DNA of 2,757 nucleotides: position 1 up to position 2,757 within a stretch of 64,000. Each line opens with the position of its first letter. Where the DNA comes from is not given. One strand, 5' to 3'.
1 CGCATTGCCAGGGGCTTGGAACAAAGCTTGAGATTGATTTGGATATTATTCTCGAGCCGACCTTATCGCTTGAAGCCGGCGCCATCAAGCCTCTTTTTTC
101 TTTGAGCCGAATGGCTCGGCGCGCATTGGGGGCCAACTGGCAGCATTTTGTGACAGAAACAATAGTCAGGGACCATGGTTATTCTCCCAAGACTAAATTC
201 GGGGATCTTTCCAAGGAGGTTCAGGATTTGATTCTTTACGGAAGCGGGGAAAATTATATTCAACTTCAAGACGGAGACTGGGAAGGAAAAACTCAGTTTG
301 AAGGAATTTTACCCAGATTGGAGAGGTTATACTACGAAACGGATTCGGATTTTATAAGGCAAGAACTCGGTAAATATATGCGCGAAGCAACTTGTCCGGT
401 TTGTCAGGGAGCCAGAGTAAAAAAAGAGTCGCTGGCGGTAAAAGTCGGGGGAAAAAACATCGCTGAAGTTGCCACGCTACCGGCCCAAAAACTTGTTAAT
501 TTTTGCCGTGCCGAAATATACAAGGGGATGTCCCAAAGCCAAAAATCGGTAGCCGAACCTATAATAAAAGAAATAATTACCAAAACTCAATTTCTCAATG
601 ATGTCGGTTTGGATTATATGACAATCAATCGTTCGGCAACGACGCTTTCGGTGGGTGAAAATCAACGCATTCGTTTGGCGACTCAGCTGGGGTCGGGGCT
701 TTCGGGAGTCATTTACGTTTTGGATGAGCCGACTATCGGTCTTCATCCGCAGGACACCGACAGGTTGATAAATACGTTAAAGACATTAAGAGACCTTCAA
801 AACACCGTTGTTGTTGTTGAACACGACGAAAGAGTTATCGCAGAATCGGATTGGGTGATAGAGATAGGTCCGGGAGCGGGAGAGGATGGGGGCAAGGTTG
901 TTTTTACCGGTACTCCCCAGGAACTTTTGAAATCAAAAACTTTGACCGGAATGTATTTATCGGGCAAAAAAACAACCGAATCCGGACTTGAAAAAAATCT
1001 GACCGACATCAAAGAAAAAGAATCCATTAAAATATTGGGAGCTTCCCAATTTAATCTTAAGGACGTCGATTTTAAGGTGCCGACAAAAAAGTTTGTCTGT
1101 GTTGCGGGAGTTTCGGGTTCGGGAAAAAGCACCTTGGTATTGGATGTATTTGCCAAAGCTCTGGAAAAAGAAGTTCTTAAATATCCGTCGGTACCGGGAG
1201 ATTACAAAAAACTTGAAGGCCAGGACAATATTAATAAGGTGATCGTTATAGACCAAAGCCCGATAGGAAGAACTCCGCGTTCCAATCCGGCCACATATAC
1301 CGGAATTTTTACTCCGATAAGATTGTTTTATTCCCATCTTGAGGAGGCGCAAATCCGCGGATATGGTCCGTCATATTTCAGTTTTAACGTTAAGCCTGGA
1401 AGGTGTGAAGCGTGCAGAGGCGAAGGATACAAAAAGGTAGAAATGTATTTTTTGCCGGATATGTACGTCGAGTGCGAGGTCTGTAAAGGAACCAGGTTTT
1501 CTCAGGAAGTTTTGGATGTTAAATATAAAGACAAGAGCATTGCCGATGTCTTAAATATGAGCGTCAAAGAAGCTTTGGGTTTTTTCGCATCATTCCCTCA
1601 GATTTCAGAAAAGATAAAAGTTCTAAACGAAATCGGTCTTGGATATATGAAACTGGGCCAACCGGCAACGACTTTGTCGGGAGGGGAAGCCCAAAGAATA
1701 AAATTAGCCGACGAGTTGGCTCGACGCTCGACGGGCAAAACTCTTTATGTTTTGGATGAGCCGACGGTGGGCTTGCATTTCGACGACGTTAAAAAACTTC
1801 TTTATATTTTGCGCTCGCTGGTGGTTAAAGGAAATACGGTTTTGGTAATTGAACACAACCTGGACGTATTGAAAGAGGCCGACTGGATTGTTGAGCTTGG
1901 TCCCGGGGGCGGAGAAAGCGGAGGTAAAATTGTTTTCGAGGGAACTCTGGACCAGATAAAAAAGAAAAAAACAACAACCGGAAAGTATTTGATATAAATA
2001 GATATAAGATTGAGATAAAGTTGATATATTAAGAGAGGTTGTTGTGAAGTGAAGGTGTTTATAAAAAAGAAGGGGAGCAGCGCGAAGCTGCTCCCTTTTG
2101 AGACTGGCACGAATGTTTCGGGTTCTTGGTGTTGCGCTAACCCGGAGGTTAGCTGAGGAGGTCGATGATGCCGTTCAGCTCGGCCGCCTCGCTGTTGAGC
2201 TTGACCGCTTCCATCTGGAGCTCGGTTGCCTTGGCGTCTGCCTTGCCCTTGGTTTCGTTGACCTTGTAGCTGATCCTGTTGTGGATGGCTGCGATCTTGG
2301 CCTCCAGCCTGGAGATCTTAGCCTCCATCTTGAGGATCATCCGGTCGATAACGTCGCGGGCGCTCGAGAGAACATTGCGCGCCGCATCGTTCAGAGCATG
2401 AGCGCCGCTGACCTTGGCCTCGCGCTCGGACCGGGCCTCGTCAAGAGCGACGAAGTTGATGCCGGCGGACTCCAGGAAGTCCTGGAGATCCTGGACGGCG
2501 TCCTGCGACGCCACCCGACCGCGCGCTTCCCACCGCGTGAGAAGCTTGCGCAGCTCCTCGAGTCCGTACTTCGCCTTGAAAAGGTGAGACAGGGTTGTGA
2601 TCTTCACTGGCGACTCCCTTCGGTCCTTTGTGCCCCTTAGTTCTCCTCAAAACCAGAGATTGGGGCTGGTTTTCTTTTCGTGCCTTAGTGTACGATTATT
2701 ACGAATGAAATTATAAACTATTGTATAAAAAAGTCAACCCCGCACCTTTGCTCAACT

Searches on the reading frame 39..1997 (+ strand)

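Call 45: search_protein_families(library=pfam, proteins=[window:39-1997:+], max_evalue=0.001)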
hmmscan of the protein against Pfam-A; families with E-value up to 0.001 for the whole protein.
window:39-1997:+ (652 aa): 6 families
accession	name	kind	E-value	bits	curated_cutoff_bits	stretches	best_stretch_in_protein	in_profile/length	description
PF17755.6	UvrA_DNA-bind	-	5.5e-20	72.2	23.2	1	3-111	5-109/110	UvrA DNA-binding domain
PF00005.33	ABC_tran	-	5.4e-15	56.6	25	1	523-576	86-136/137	ABC transporter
PF13304.12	AAA_21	-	2.4e-09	38.1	27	0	196-252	231-288/304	AAA domain, putative AbiEii toxin, Type IV TA system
PF02463.25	SMC_N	-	1.4e-06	28.4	40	0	525-619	135-210/220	RecF/RecN/SMC N terminal domain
PF00684.25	DnaJ_CXXCXGXG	-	0.00012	22.7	32.7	0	452-485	14-50/65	DnaJ central domain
PF13175.12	AAA_15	-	0.00016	21.9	32.1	0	223-256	329-362/374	AAA ATPase domain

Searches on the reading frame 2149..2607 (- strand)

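Call 45: search_protein_families(library=pfam, proteins=[window:2149-2607:-], max_evalue=0.001)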
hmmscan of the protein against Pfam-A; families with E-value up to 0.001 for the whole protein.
window:2149-2607:- (152 aa): 0 families

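Call 67: search_protein_families(library=phrogs, proteins=[window:2149-2607:-], max_evalue=0.01)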
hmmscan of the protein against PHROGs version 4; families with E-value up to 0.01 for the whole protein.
window:2149-2607:- (152 aa): 0 families

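Call 68: search_protein_families(library=ncbifam, proteins=[window:2149-2607:-], max_evalue=0.01)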
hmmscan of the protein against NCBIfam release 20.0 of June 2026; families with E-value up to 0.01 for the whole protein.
window:2149-2607:- (152 aa): 1 family
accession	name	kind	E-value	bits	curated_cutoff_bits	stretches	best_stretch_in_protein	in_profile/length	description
TIGR01843.1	type_I_hlyD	subfamily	0.0055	15.7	208.65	1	35-140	100-201/422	HlyD family type I secretion periplasmic adaptor subunit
